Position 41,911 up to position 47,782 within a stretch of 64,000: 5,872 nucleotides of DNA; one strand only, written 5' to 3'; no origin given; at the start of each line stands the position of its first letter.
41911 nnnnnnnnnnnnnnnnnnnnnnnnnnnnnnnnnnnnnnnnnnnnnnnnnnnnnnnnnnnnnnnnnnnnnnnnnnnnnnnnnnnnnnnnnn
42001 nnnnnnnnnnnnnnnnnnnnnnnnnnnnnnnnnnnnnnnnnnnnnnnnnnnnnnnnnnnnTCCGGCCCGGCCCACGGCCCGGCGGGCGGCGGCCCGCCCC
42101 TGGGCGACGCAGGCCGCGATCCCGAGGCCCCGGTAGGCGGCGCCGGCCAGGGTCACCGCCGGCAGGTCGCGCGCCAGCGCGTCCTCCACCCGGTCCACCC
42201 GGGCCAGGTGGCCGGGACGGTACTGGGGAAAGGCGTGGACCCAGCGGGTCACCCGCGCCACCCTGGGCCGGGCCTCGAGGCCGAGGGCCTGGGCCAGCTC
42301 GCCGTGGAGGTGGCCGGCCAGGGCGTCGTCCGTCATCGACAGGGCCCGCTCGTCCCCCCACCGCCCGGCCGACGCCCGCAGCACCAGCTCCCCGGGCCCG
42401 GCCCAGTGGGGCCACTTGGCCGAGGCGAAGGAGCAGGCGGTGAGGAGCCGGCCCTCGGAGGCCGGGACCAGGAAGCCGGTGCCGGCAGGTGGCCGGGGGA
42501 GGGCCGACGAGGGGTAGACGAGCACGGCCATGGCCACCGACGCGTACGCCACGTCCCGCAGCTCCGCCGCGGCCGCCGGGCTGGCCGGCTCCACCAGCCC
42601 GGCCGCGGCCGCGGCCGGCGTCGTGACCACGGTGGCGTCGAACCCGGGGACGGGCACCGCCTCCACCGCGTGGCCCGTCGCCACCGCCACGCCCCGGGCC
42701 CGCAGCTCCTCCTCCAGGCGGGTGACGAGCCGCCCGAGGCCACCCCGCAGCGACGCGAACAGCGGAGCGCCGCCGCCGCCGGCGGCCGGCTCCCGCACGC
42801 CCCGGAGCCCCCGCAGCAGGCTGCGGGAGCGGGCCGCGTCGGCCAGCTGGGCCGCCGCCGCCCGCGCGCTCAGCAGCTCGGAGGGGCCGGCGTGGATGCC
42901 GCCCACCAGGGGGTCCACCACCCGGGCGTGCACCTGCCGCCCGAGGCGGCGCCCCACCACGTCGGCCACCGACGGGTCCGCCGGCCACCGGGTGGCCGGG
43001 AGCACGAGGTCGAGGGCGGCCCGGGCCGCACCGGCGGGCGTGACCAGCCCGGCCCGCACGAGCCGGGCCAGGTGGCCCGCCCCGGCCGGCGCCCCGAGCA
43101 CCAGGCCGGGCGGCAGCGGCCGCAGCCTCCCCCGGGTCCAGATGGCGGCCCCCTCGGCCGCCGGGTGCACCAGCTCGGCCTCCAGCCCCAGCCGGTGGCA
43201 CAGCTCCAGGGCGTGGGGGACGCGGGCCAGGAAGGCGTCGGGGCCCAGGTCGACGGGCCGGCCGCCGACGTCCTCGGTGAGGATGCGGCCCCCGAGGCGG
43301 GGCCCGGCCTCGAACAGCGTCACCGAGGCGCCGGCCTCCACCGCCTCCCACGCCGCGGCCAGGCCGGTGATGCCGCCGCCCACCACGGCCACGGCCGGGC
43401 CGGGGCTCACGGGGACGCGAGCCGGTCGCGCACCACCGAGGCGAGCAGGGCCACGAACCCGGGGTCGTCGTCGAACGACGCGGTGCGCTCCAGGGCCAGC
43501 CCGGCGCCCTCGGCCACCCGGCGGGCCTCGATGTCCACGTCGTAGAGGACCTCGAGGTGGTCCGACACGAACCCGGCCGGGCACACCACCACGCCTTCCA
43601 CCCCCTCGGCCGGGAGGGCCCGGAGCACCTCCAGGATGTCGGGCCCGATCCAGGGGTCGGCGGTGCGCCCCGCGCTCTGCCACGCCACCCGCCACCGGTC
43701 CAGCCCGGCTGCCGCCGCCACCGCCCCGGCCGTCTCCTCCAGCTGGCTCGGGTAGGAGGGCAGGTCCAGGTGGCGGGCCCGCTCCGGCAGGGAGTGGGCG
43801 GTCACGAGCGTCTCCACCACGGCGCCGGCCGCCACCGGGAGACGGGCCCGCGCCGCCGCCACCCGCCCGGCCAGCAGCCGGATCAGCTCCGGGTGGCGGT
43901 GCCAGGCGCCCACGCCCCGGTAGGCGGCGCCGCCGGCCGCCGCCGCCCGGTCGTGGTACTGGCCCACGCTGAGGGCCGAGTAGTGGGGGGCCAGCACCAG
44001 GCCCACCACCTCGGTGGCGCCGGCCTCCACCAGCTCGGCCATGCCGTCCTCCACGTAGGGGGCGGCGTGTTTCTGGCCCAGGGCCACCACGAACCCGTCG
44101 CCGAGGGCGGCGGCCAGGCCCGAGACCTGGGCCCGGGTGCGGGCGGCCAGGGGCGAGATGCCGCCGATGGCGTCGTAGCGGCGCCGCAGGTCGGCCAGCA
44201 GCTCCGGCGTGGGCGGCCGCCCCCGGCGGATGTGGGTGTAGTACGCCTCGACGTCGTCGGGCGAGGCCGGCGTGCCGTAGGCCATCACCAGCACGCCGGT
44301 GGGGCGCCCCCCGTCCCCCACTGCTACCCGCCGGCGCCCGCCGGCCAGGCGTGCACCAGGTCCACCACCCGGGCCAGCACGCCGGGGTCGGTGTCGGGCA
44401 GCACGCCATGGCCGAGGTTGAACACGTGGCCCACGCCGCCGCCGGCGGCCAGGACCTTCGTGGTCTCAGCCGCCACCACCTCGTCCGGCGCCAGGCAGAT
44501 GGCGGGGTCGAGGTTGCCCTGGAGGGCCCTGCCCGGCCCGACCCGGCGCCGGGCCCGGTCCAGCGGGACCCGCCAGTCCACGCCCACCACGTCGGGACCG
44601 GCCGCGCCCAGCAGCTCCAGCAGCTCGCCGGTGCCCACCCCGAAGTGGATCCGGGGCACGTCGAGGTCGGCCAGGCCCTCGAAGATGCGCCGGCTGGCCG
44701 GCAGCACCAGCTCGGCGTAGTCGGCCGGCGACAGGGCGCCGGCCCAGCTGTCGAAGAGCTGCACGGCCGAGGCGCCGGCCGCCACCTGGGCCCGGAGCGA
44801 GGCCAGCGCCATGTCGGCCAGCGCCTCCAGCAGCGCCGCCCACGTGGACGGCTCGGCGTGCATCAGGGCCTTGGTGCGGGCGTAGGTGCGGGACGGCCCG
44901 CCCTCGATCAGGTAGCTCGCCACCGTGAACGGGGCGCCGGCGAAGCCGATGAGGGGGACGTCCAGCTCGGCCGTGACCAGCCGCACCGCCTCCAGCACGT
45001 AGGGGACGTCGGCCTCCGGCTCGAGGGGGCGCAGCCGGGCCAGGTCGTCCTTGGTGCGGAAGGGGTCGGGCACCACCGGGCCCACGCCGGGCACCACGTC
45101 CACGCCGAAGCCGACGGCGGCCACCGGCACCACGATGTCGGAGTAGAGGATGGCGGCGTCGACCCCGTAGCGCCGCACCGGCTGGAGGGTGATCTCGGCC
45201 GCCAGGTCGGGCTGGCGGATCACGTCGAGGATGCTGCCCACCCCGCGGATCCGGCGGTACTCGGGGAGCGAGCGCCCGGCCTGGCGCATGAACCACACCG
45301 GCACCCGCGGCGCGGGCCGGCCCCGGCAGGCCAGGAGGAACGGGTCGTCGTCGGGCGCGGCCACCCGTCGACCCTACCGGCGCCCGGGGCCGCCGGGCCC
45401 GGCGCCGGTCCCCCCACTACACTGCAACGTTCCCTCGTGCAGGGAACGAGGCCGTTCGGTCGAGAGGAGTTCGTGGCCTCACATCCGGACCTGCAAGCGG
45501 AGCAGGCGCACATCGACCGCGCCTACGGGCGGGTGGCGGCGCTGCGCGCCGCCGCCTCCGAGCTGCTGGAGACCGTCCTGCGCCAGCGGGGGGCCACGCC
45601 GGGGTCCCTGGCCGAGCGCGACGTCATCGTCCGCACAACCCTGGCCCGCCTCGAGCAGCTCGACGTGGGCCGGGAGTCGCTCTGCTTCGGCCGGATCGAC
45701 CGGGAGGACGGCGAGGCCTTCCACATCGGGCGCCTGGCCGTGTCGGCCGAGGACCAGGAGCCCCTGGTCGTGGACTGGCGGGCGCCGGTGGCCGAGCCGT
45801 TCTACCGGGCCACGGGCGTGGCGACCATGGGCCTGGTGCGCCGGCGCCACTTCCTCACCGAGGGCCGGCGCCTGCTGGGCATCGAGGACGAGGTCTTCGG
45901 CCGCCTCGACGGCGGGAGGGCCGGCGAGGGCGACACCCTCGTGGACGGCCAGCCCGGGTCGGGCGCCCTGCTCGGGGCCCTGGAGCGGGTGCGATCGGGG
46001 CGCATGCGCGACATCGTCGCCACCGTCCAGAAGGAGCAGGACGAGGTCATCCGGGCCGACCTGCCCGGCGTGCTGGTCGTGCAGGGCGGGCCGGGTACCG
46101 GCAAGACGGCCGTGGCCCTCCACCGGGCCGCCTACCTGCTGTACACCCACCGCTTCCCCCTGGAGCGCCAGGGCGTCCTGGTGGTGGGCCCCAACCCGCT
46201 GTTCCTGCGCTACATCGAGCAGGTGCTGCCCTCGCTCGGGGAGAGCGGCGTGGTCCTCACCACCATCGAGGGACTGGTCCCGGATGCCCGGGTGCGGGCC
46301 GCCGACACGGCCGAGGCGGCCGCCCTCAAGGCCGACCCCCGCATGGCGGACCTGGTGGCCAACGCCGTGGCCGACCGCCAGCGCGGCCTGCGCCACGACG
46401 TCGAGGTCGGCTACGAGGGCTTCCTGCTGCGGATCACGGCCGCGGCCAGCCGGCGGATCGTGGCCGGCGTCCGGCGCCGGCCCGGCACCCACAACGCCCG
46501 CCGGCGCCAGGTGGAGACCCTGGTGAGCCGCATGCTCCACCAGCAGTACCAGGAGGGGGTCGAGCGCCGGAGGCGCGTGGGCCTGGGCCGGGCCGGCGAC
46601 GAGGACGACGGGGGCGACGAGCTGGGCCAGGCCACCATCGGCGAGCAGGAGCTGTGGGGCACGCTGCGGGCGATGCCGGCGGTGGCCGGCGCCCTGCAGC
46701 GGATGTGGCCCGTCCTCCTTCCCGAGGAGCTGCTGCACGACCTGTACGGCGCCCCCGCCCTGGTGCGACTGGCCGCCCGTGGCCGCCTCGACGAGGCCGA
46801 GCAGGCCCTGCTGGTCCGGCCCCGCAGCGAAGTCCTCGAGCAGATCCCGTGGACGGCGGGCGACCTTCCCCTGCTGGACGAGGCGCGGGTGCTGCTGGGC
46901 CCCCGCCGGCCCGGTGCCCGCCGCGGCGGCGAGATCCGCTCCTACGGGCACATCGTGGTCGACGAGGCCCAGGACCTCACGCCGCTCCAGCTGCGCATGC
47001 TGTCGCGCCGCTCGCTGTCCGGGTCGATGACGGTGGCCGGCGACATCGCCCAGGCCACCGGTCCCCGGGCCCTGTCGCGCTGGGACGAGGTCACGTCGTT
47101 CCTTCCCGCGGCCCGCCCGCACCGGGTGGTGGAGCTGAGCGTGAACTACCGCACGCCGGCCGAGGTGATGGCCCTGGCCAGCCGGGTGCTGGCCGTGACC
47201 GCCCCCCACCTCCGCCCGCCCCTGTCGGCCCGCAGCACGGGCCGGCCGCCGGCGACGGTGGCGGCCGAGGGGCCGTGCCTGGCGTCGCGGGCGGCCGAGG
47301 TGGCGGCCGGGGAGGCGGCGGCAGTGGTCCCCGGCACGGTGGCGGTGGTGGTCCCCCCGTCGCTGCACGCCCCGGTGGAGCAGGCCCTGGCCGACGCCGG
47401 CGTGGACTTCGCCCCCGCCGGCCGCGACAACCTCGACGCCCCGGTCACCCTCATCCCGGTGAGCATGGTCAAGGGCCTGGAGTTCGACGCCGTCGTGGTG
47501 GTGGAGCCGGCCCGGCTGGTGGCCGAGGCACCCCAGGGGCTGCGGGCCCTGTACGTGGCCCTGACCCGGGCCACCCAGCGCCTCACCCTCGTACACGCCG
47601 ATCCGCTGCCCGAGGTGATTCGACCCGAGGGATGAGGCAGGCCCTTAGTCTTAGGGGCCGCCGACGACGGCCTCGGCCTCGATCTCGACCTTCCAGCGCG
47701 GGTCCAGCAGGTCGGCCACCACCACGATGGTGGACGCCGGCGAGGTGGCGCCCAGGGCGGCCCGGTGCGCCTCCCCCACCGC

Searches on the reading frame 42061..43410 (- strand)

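Call 36: search_protein_families(library=pfam, proteins=[window:42061-43410:-], max_evalue=0.00001)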
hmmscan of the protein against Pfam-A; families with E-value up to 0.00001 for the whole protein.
window:42061-43410:- (450 aa): 6 families
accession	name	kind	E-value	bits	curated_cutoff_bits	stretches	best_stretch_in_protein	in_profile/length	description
PF01593.30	Amino_oxidase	-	7.8e-36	124.7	19.8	1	14-445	1-442/443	Flavin containing amine oxidoreductase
PF13450.12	NAD_binding_8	-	1.2e-16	61.1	21.9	1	9-74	1-68/68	NAD(P)-binding Rossmann-like domain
PF01266.30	DAO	-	1e-07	32.3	27.9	1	7-40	2-35/353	FAD dependent oxidoreductase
PF12831.13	FAD_oxidored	-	8.3e-07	29.1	27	1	7-42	2-37/416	FAD dependent oxidoreductase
PF07992.20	Pyr_redox_2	-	1.2e-06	28.6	26.1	0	7-48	145-185/291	Pyridine nucleotide-disulphide oxidoreductase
PF00070.33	Pyr_redox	-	4.9e-06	27.4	22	0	7-48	2-42/82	Pyridine nucleotide-disulphide oxidoreductase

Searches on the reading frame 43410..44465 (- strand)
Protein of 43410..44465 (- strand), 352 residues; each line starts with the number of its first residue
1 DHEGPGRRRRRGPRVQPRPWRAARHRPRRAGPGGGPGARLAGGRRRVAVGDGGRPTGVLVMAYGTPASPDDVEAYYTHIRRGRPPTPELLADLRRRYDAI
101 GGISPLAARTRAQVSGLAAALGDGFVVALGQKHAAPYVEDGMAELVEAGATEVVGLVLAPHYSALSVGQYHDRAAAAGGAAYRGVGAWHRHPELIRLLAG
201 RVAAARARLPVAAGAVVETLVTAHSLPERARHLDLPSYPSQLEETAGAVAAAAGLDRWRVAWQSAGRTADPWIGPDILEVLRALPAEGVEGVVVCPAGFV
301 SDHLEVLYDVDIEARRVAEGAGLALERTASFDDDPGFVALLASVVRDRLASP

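Call 36: search_protein_families(library=pfam, proteins=[window:43410-44465:-], max_evalue=0.00001)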
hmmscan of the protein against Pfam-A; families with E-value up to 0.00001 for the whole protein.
window:43410-44465:- (352 aa): 1 family
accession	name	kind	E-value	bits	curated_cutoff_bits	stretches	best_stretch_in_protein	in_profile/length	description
PF00762.24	Ferrochelatase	-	5e-67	226.6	27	1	56-348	2-316/317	Ferrochelatase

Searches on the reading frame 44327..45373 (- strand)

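Call 37: search_protein_families(library=pfam, proteins=[window:44327-45373:-], max_evalue=0.00001)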
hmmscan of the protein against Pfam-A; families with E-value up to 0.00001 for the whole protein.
window:44327-45373:- (349 aa): 1 family
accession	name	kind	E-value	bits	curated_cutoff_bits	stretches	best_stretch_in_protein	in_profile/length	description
PF01208.23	URO-D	-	8e-123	410.3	23.9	1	9-343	3-346/346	Uroporphyrinogen decarboxylase (URO-D)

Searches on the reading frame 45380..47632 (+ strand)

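Call 37: search_protein_families(library=pfam, proteins=[window:45380-47632:+], max_evalue=0.00001)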
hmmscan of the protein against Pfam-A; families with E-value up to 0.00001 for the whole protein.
window:45380-47632:+ (751 aa): 5 families
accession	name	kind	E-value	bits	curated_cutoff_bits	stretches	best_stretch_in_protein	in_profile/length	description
PF00580.27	UvrD-helicase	-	1.1e-09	38.8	23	0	217-261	2-45/271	UvrD/REP helicase N-terminal domain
PF13538.12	UvrD_C_2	-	2.4e-09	37.4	27.4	1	689-738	2-52/52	UvrD-like helicase C-terminal domain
PF13245.12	AAA_19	-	4.6e-08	33.8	25.1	0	229-269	11-47/134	AAA domain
PF02562.22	PhoH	-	2.7e-06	27.4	27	0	524-564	122-163/205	PhoH-like protein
PF01443.25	Viral_helicase1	-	3.7e-06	27.4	21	0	690-738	178-227/228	Viral superfamily 1 RNA helicase core domain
